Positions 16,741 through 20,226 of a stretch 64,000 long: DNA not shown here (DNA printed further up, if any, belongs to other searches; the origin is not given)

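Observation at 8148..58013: Locus composition points to a fucoidan-like (sulfated, acetylated fucan) degradation island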

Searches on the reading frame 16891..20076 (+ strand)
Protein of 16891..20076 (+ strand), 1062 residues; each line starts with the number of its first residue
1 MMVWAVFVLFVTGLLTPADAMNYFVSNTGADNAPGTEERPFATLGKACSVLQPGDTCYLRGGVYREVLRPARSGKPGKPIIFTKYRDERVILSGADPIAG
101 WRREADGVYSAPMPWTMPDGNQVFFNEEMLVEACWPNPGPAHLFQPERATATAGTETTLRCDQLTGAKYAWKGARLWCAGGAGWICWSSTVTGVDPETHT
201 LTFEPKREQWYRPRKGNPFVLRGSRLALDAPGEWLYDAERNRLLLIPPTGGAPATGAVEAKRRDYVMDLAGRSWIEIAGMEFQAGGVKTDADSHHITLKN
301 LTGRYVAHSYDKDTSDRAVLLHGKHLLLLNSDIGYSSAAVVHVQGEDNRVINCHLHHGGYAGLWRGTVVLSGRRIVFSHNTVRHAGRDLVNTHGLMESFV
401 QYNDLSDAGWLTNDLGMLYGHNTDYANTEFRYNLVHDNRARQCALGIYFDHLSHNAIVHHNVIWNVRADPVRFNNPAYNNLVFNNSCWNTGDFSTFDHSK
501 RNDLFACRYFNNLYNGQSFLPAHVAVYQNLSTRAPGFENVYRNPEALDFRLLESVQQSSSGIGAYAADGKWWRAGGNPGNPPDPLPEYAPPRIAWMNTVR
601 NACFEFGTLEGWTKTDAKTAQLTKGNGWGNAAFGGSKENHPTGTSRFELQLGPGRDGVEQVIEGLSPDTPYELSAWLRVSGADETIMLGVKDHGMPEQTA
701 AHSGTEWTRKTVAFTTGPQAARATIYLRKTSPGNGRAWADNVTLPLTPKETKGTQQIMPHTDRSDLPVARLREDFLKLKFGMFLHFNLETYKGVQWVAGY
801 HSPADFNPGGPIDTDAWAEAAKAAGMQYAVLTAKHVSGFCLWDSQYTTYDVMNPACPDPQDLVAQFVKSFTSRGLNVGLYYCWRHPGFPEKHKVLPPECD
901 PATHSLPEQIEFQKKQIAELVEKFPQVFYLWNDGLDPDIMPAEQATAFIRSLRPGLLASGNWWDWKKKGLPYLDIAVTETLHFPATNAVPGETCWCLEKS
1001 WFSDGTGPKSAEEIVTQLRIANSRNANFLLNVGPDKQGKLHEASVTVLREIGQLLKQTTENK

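Call 5: search_protein_families(library=pfam, proteins=[window:16891-20076:+], max_evalue=0.001)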
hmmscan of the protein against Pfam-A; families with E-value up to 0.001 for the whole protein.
window:16891-20076:+ (1062 aa): 5 families
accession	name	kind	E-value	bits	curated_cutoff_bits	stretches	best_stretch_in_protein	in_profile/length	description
PF01120.23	Alpha_L_fucos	-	1.5e-39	136.8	25.2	1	769-1058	24-343/345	Alpha-L-fucosidase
PF05048.19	NosD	-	2.1e-06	27.8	23.6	1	293-462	16-168/212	Periplasmic copper-binding protein (NosD)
PF02018.23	CBM_4_9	-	2.6e-06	28.3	25.9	1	597-729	2-131/136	Carbohydrate binding domain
PF13229.12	Beta_helix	-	3.6e-06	27.1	25.9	1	327-473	12-144/158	Right handed beta helix region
PF22842.2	Pel9A-like_beta_helix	-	0.00018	21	25.2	1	21-64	9-52/370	Pel9A-like, right handed beta helix region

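Call 26: search_solved_structures(query=window:16891-20076:+, max_evalue=0.001)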
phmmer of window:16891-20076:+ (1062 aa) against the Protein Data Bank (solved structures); distinct sequences matched with E-value up to 0.001: 56.
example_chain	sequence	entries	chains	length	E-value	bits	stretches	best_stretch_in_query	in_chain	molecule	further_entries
6gn6_A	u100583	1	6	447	7.5e-32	113.1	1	777-1056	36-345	Alpha-L-fucosidase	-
8z63_A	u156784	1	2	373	1.1e-25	92.7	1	769-1057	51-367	Alpha-L-fucosidase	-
3eyp_A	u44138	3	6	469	4.7e-21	77.4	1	777-941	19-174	Putative alpha-L-fucosidase | Putative lipoprotein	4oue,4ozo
9eu1_A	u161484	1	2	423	5.2e-21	77.2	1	770-1057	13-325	Alpha-L-fucosidase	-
9eu4_A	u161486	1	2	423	5.2e-21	77.2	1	770-1057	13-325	Exported alpha-L-fucosidase protein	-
9s0x_A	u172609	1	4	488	1e-19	73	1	805-1056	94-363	Alpha-L-fucosidase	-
3ues_A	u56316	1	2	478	1.5e-17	65.8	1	777-882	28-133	Alpha-1,3/4-fucosidase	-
3mo4_A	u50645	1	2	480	1.5e-17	65.8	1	777-882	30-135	Alpha-1,3/4-fucosidase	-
5k9h_A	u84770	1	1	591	1.7e-17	65.6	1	779-935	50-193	0940_GH29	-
4zrx_A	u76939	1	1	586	2.3e-17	65.1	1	777-935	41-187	F5/8 type C domain protein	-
3uet_A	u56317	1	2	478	2.5e-17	65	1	777-882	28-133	Alpha-1,3/4-fucosidase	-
2wvs_A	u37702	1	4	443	4.7e-17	64.1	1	807-937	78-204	ALPHA-L-FUCOSIDASE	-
4pcs_A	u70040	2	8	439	4.7e-17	64.1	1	807-937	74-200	Alpha-L-fucosidase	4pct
2wvt_A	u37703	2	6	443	4.9e-17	64.1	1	807-937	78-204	ALPHA-L-FUCOSIDASE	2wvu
4wsj_A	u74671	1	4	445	5e-17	64.1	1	807-937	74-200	Alpha-L-fucosidase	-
3vst_A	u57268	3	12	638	9.4e-13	49.9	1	21-115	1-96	Xylosidase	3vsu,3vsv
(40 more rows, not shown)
